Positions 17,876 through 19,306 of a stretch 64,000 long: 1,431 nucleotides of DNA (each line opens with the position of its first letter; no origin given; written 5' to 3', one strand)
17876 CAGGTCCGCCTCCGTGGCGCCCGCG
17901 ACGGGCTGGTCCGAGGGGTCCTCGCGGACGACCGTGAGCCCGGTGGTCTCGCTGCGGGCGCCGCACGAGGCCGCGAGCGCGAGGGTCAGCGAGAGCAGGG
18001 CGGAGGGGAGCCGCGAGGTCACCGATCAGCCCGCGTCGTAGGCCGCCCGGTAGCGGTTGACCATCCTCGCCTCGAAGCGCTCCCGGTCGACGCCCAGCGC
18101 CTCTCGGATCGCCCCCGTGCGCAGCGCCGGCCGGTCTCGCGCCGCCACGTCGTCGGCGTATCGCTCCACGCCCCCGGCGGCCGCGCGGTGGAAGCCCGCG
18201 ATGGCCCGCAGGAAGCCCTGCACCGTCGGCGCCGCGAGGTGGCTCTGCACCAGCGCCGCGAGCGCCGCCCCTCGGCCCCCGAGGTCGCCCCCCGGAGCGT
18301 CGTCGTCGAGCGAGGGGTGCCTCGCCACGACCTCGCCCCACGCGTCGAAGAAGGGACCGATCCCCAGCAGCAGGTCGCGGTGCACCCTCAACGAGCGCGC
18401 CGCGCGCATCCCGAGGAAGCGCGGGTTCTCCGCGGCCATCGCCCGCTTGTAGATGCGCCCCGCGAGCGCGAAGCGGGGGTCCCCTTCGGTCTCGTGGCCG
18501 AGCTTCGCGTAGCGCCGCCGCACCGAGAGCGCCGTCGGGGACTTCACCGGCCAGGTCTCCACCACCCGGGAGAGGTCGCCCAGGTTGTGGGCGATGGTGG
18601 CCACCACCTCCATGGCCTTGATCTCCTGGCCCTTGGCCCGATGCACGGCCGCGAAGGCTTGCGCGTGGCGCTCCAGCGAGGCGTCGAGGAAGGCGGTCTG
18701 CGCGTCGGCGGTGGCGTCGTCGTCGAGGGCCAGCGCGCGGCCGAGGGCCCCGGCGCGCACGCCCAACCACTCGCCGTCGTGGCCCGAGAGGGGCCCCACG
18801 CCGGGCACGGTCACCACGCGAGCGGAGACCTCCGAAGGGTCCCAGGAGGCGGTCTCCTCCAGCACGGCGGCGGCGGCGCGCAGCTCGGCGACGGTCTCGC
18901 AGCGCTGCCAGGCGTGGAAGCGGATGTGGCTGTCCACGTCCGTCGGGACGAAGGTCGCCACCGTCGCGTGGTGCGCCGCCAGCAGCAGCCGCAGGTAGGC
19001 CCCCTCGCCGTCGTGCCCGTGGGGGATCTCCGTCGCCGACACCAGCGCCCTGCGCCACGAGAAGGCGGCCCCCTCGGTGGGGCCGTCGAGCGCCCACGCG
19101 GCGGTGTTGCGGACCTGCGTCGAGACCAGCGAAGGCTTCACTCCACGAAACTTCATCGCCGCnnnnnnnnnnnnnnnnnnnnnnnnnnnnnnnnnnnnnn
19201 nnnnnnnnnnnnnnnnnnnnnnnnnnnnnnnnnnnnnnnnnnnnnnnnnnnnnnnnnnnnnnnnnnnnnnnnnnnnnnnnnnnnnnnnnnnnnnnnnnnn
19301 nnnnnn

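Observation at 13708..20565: Canonical-looking pqqD-pqqE without pqqA/B/C, transcriptionally fused to an unknown protein and four periplasmic haem/metal lipoproteins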

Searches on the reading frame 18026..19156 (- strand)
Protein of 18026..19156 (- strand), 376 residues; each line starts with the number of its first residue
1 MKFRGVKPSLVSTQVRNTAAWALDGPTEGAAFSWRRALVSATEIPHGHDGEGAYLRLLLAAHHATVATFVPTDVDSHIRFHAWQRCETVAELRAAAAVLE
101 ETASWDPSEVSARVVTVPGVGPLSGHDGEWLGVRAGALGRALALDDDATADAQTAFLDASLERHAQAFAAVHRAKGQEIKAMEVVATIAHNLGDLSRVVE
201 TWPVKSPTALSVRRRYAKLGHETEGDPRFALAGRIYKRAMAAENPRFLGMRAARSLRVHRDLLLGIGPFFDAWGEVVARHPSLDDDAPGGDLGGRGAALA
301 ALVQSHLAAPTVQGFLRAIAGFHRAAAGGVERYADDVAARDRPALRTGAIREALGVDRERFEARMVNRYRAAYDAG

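Call 4: search_protein_families(library=ncbifam, proteins=[window:18026-19156:-], max_evalue=0.01)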
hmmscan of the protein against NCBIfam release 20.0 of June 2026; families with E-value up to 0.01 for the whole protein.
window:18026-19156:- (376 aa): 0 families

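Call 5: search_protein_families(library=pfam, proteins=[window:18026-19156:-], max_evalue=0.01)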
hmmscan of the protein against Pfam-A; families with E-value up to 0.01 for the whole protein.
window:18026-19156:- (376 aa): 0 families

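Call 8: find_homologous_proteins(query=window:18026-19156:-)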
Query window:18026-19156:- (376 aa): 980 proteins with E <= 0.001 among 8000 candidates; the best 120 are listed.
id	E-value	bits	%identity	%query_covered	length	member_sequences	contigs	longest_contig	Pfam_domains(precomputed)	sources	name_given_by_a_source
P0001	2.1e-232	789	96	100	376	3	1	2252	-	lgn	-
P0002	1.3e-223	760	92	100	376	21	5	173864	-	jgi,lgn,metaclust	metaclust:\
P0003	1.5e-219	746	91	100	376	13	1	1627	-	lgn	-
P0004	1.4e-218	743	89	100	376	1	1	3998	-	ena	-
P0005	1.6e-218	743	89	100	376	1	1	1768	-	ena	-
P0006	2.6e-218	742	89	100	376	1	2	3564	-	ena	-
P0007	4.7e-218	742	90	100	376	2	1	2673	-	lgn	-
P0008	2.2e-217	739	88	100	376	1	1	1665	-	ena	-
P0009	2.3e-216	736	88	100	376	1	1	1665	-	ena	-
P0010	1.6e-211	720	86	100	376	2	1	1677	-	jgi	jgi:hypothetical protein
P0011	4.6e-210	715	87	100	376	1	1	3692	-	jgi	jgi:hypothetical protein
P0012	9.9e-210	714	86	100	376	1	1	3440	-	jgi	jgi:hypothetical protein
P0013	3.8e-209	712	86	100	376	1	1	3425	-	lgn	-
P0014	1.6e-202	690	84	100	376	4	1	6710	-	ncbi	-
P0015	6.2e-200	682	83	100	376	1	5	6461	-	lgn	-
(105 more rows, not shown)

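Call 9: find_encoding_contigs(protein=window:18026-19156:-, flank=10000, max_places=6)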
Protein window:18026-19156:- (376 aa): 6 contigs read that carry it; 4 places shown.
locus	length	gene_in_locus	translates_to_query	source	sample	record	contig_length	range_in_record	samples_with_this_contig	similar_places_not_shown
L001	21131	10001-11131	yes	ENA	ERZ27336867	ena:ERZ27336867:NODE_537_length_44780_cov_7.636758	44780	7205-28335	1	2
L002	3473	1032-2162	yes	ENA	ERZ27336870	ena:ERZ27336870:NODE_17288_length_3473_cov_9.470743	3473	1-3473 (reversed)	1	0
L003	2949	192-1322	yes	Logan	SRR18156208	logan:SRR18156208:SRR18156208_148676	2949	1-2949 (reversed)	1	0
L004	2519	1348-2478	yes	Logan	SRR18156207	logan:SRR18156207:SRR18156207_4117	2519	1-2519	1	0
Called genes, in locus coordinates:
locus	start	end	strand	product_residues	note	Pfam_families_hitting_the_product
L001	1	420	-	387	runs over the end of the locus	PF04055:Radical_SAM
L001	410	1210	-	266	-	PF00027:cNMP_binding, PF13545:HTH_Crp_2, PF00325:Crp (weak)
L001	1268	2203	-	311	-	-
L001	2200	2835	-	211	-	PF02630:SCO1-SenC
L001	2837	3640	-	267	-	PF03781:FGE-sulfatase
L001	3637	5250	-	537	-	PF07731:Cu-oxidase_2 (faint), PF07732:Cu-oxidase_3, PF13442:Cytochrome_CBB3 (weak), PF00034:Cytochrom_C (weak)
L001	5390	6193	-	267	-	PF00106:adh_short, PF13561:adh_short_C2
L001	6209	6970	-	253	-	-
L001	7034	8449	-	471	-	PF00672:HAMP (weak), PF00512:HisKA, PF02518:HATPase_c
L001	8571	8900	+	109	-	PF05402:PqqD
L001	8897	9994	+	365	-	PF04055:Radical_SAM, PF13353:Fer4_12 (weak), PF13186:SPASM (weak)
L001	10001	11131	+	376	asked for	-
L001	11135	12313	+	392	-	PF00034:Cytochrom_C (faint), PF13442:Cytochrome_CBB3 (faint), PF06537:DHOR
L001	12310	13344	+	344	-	PF09375:Peptidase_M75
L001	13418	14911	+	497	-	PF04185:Phosphoesterase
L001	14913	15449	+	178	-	-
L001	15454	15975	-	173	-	-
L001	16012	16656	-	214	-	-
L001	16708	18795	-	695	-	-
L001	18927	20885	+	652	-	PF11617:Cu-binding_MopE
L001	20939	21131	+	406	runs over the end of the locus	PF02771:Acyl-CoA_dh_N, PF02770:Acyl-CoA_dh_M, PF00441:Acyl-CoA_dh_1, PF08028:Acyl-CoA_dh_2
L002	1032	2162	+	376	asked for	-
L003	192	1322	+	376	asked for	-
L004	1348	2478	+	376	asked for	-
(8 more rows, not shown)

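Call 12: find_related_loci(query=A1, collection=genome_contigs, flank=10000)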
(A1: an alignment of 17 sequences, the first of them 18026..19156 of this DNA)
Query A1 (376 aa) in genome_contigs; peptide patterns used: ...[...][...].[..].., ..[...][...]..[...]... (x = any residue, [..] = any of these).
147 stretches matched a pattern; 78 encode a relative of the query (tblastn E <= 1e-3); 78 distinct loci.
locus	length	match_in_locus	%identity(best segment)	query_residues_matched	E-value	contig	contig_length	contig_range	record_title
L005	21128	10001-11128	92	1-376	0e+0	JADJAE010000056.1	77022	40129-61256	MAG: Deltaproteobacteria bacterium isolate AalW_18-Q3-R10-53_BATAC.29 tig00036358-10-767560, whole genome shotgun sequen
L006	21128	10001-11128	92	1-376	0e+0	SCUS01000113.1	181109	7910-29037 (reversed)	MAG: Myxococcaceae bacterium isolate GW715_bin.15 GW715_bin.15-69851, whole genome shotgun sequence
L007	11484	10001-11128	89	1-376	0e+0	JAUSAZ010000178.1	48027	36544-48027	MAG: Myxococcales bacterium isolate E6_metabat.bin.30 E6_k141_543539, whole genome shotgun sequence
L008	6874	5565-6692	89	1-376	0e+0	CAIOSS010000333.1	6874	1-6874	MAG: uncultured delta proteobacterium isolate Loclat_bin-08890 genome assembly, contig: bin-08890:0333/1467, whole genom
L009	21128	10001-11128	89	1-376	0e+0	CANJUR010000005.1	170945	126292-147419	MAG: Deltaproteobacteria bacterium isolate RH-26jul17-416 genome assembly, contig: RH-26jul17-C122, whole genome shotgun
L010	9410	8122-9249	86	1-376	0e+0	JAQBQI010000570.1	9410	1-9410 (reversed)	MAG: Myxococcaceae bacterium isolate RYN_369 scaffold_2413862, whole genome shotgun sequence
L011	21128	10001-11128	83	1-376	0e+0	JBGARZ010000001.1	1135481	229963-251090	MAG: Polyangiales bacterium isolate MAG_AAO_H10.19 AAOH10-19_opera_contig_7, whole genome shotgun sequence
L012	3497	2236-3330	69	1-376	2e-163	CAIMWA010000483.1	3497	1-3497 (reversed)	MAG: uncultured delta proteobacterium isolate VK_bin-2715 genome assembly, contig: bin-2715:483/685, whole genome shotgu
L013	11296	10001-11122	63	3-374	9e-144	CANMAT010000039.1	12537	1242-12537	MAG: Deltaproteobacteria bacterium isolate ZE-Jul18-30 genome assembly, contig: ZE-Jul18-C4752, whole genome shotgun seq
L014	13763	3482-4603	59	1-372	9e-132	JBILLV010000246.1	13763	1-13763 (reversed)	MAG: Polyangiales bacterium isolate ME2017-08-08_3300044911_group7_bin125 Rohwer_bin1484_scaffold_5311_c1, whole genome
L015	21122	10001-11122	60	3-374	9e-129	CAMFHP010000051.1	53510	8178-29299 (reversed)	MAG: uncultured Myxococcaceae bacterium isolate SRR9109402_bin.20_metaWRAP_v1.3_MAG genome assembly, contig: ERZ12289980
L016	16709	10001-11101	60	3-369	1e-125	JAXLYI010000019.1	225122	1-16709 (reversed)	MAG: Polyangiales bacterium isolate STL-MYX9 C4.55.fa-19, whole genome shotgun sequence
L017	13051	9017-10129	55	1-370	2e-117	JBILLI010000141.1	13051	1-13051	MAG: Polyangiales bacterium isolate ME2017-07-27_3300044645_group7_bin3 Rohwer_bin1483_scaffold_1026_c2, whole genome sh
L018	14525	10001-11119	54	1-372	3e-114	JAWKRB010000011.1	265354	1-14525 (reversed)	MAG: Polyangiales bacterium isolate ABC2.114 ABC2.114.fa-11, whole genome shotgun sequence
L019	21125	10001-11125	55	1-374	1e-112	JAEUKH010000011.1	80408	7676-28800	MAG: Myxococcales bacterium isolate new MAG-90 k141_643806, whole genome shotgun sequence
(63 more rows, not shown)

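Call 15: predict_structure(alignment_id=A1)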
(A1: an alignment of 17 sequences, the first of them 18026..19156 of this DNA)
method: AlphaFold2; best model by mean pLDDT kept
length: 376 residues; sequences in the alignment: 17
mean_pLDDT: 92.5   pTM: 0.89
mean pLDDT of the five models: 92.5, 91.0, 90.8, 90.0, 89.7
residues with pLDDT >= 90: 302; 70-90: 72; 50-70: 1; < 50: 1
segments of 3 or more residues with pLDDT < 50: none
pLDDT, mean of each block of 10 residues (from residue 1): 80 95 95 96 86 93 91 87 92 94 93 92 94 97 98 97 97 92 94 95 94 93 88 92 81 94 84 94 96 97 95 91 95 96 95 88 90 90
secondary structure, 60 per line:
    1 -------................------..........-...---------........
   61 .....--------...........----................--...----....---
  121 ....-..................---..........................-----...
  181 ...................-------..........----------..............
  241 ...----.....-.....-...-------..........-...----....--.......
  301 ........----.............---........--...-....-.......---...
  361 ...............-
elements in order: H8-23 H30-39 H53-65 H74-84 H89-104 E114-117 E121-124 H126-143 H147-172 H178-199 H207-216 H227-243 H248-252 H254-258 H270-279 H288-291 H294-308 H313-325 H329-336 H343-346 H348-354 H358-375

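Call 19: fold_search(model_id=the predicted structure, library=pdb)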
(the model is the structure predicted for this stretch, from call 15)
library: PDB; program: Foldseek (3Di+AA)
matches with E <= 10: 234; with E <= 0.001: 0
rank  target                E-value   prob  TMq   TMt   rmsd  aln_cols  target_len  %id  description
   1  7rdr_A                5.1e-01  0.30  0.24  0.21  18.6       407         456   10  Circular tandem repeat protein with novel repeat topology and enhanced subunit contact surfaces (released 2021-09-01)
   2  6voa_E                5.1e-01  0.11  0.16  0.15  22.2       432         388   14  Cryo-EM structure of the BBSome-ARL6 complex (released 2020-06-24)
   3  5z2c_F                6.8e-01  0.11  0.17  0.15  19.6       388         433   10  Crystal structure of ALPK-1 N-terminal domain in complex with ADP-heptose (released 2018-08-22)
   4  8zd3_A                6.8e-01  0.06  0.14  0.12  21.6       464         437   12  Crystal structure of ALPK1-N+K in complex with CDP-heptose (released 2025-05-07)
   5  5z2c_G                7.4e-01  0.12  0.17  0.16  20.1       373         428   11  Crystal structure of ALPK-1 N-terminal domain in complex with ADP-heptose (released 2018-08-22)
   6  9cpa_Q                7.4e-01  0.09  0.14  0.13  20.9       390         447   11  Structure of a Mammalian DHX29-bound 43S Pre-initiation Complex (released 2025-07-23)
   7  6vbv_4                7.4e-01  0.08  0.15  0.15  22.0       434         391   14  Structure of the bovine BBSome:ARL6:GTP complex (released 2020-01-29)
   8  6vbu_4                7.8e-01  0.10  0.15  0.14  20.7       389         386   13  Structure of the bovine BBSome complex (released 2020-01-29)
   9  5l9u_O                7.8e-01  0.08  0.15  0.10  20.5       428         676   14  Model of human Anaphase-promoting complex/Cyclosome (APC/C-CDH1) with a cross linked Ubiquitin variant-substrate-UBE2C (released 2016-09-14)
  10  5k7v_A                8.8e-01  0.11  0.15  0.19  18.5       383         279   10  Computational Design of Self-Assembling Cyclic Protein Homooligomers (released 2017-04-12)
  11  5xah_C                9.2e-01  0.12  0.19  0.19  18.6       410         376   15  Crystal structure of human Importin4 (released 2018-02-14)
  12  2bct                  1.0e+00  0.08  0.16  0.13  21.8       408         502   10  THE ARMADILLO REPEAT REGION FROM MURINE BETA-CATENIN (released 1997-10-15)
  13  5z2c_D                1.0e+00  0.11  0.19  0.18  19.9       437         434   11  Crystal structure of ALPK-1 N-terminal domain in complex with ADP-heptose (released 2018-08-22)
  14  8fgw_B                1.0e+00  0.07  0.14  0.05  29.6       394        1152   12  Human IFT-A complex structures provide molecular insights into ciliary transport (released 2023-02-22)
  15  5z2c_C                1.2e+00  0.09  0.16  0.15  20.3       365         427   12  Crystal structure of ALPK-1 N-terminal domain in complex with ADP-heptose (released 2018-08-22)
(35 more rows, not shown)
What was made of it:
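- Tried and rejected: Foldseek of a pLDDT-92.5 model against the PDB gave a best E of 0.5 (call 19).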

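Call 20: search_protein_families(library=ncbifam, proteins=[L007:7903-8613:+, L011:7223-7945:+, L013:6641-7354:+, L013:5438-6370:-, L018:7364-8296:-, L013:8715-9836:-, L011:9511-9819:+, L009:11761-13872:-, L001:6209-7021:-], max_evalue=0.001)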
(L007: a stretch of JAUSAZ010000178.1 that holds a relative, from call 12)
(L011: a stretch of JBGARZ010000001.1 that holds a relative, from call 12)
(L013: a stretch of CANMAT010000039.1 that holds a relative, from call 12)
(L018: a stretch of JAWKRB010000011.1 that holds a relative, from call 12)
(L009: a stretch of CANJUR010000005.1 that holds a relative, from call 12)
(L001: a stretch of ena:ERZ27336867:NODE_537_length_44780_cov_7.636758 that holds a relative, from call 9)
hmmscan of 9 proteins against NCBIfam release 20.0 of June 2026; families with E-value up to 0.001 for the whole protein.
L007:7903-8613:+ (236 aa): 2 families
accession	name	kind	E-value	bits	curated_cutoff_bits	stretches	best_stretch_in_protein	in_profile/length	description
TIGR02111.1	PQQ_syn_pqqC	equivalog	1.3e-91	306.3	240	1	9-236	1-227/239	pyrroloquinoline-quinone synthase PqqC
TIGR04305.1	fol_rel_CADD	subfamily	1.7e-09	37.6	200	1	29-230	16-211/212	CADD family putative folate metabolism protein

L011:7223-7945:+ (240 aa): 2 families
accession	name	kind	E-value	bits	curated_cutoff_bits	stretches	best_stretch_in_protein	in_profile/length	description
TIGR02111.1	PQQ_syn_pqqC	equivalog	7.9e-89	297.2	240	1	13-240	1-227/239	pyrroloquinoline-quinone synthase PqqC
TIGR04305.1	fol_rel_CADD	subfamily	5.6e-11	42.4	200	1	33-234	16-211/212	CADD family putative folate metabolism protein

L013:6641-7354:+ (237 aa): 2 families
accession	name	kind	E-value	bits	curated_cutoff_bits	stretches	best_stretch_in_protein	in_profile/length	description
TIGR02111.1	PQQ_syn_pqqC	equivalog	8.9e-94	313.4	240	1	11-231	2-221/239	pyrroloquinoline-quinone synthase PqqC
TIGR04305.1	fol_rel_CADD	subfamily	2.7e-13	50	200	1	30-230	16-210/212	CADD family putative folate metabolism protein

L013:5438-6370:- (310 aa): 4 families
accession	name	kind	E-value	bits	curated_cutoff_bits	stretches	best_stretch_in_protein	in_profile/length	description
TIGR02108.2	PQQ_syn_pqqB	equivalog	8.9e-107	357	245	1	3-309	2-297/298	pyrroloquinoline quinone biosynthesis protein PqqB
NF002553.0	PRK02113.1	equivalog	1e-08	34.9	386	1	1-101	1-88/252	MBL fold metallo-hydrolase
NF038231.1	MBL_Geo_Pelo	equivalog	1.3e-06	28.3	360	1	3-100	2-86/250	GPMC system MBL fold metallohydrolase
TIGR03307.1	PhnP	equivalog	2.4e-05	23.8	272.25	1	1-102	1-89/249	phosphonate metabolism protein PhnP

L018:7364-8296:- (310 aa): 4 families
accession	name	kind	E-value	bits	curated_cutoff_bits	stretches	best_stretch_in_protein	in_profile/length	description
TIGR02108.2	PQQ_syn_pqqB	equivalog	8.4e-105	350.5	245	1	2-309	1-297/298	pyrroloquinoline quinone biosynthesis protein PqqB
NF002553.0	PRK02113.1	equivalog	3.3e-09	36.5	386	1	1-120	1-110/252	MBL fold metallo-hydrolase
NF038231.1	MBL_Geo_Pelo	equivalog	1.1e-07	31.7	360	1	3-118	2-109/250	GPMC system MBL fold metallohydrolase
TIGR03307.1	PhnP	equivalog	2.1e-05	24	272.25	1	1-109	1-98/249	phosphonate metabolism protein PhnP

L013:8715-9836:- (373 aa): 0 families

L011:9511-9819:+ (102 aa): 0 families

L009:11761-13872:- (703 aa): 0 families

L001:6209-7021:- (270 aa): 0 families

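Call 23: find_homologous_proteins(query=L007:7903-8613:+, max_evalue=1e-40)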
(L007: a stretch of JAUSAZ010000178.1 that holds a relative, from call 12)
Query L007:7903-8613:+ (236 aa): 7471 proteins with E <= 1e-40 among 8000 candidates; the best 120 are listed.
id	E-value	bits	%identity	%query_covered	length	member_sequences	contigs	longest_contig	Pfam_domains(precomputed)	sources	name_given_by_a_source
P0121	1.1e-159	548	99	100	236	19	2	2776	PF03070.22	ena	-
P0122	7.8e-140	483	88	98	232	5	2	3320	PF03070.22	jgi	jgi:pyrroloquinoline-quinone synthase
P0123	6.0e-138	476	87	98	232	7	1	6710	PF03070.22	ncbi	-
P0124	8.4e-135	466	84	98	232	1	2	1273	PF03070.22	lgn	-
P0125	2.4e-128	445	81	98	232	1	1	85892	PF03070.22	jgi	-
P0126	2.4e-124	432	78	98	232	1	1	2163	PF03070.22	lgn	-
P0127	4.0e-124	431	79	98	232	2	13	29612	PF03070.22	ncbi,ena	-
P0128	1.8e-123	429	77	98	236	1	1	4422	PF03070.22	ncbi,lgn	-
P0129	4.8e-123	428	77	98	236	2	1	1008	PF03070.22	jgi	jgi:pyrroloquinoline-quinone synthase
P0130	2.8e-122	425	77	98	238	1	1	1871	PF03070.22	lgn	-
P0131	6.1e-122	424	78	97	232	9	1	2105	PF03070.22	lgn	-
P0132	6.6e-120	417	78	97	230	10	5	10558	PF03070.22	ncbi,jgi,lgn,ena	jgi:pyrroloquinoline-quinone synthase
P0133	1.2e-119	417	75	98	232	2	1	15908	PF03070.22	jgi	jgi:pyrroloquinoline-quinone synthase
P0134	1.8e-118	413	77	97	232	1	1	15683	PF03070.22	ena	-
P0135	3.0e-118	412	79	97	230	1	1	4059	PF03070.22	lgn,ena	-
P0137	1.1e-116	407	80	93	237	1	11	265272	PF03070.22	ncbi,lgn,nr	ncbi:MAG: pyrroloquinoline-quinone synthase PqqC [Myxococcales bacterium]|nr:pyrroloquinoline-quinon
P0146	5.3e-99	349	66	98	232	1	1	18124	PF03070.22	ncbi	-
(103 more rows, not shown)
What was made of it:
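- Tried and rejected: Homologue search with the nearest PqqC (call 23).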

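Call 24: find_encoding_contigs(protein=P0124, flank=10000, max_places=4)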
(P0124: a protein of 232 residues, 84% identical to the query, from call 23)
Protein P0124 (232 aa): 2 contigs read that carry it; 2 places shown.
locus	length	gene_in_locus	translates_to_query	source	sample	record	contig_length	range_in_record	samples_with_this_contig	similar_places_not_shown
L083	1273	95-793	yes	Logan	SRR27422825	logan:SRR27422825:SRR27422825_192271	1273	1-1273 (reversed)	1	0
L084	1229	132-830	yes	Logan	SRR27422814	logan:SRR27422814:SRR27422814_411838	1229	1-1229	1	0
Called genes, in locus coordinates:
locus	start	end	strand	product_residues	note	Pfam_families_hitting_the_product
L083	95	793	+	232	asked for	PF03070:TENA_THI-4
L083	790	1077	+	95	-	PF05402:PqqD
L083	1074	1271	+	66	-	?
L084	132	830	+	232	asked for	PF03070:TENA_THI-4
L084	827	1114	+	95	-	PF05402:PqqD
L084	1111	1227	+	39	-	?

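Call 25: find_encoding_contigs(protein=P0125, flank=10000, max_places=4)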
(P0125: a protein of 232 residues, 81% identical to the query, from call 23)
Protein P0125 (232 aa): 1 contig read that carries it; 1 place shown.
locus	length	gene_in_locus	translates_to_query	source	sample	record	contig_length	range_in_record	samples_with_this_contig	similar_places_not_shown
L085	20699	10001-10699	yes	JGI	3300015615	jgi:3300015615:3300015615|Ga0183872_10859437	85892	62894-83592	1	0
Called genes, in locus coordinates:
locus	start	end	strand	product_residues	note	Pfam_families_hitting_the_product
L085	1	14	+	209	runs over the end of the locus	PF04832:SOUL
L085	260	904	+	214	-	PF08843:AbiEii (faint)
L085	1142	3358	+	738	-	PF07728:AAA_5 (weak)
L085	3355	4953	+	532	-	PF09823:DUF2357 (weak), PF04411:PDDEXK_7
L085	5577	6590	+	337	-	PF00069:Pkinase, PF07714:PK_Tyr_Ser-Thr, PF03109:ABC1 (faint), PF01636:APH (faint)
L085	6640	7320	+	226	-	PF00588:SpoU_methylase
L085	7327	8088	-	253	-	PF00903:Glyoxalase, PF18029:Glyoxalase_6 (faint), PF22677:Ble-like_N (faint)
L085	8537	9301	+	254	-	-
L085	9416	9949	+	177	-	-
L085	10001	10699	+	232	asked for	PF03070:TENA_THI-4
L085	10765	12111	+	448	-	PF05402:PqqD, PF04055:Radical_SAM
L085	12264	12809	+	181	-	PF04264:YceI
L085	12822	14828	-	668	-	PF01326:PPDK_N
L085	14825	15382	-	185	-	-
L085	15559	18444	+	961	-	PF04885:Stig1 (weak)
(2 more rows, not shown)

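Call 26: find_encoding_contigs(protein=P0122, flank=10000, max_places=4)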
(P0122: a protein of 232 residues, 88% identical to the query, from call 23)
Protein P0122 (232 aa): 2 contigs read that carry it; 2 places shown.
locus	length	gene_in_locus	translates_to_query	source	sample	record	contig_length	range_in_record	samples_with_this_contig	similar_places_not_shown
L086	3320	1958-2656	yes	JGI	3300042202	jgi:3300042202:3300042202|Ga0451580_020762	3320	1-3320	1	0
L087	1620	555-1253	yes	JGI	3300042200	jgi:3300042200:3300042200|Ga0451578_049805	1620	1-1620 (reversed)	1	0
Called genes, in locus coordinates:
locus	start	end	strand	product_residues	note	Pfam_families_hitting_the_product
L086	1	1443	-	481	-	?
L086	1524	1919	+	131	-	-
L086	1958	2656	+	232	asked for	PF03070:TENA_THI-4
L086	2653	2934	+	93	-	PF05402:PqqD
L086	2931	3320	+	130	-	?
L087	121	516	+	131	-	-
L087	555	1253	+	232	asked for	PF03070:TENA_THI-4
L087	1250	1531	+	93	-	PF05402:PqqD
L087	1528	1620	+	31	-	?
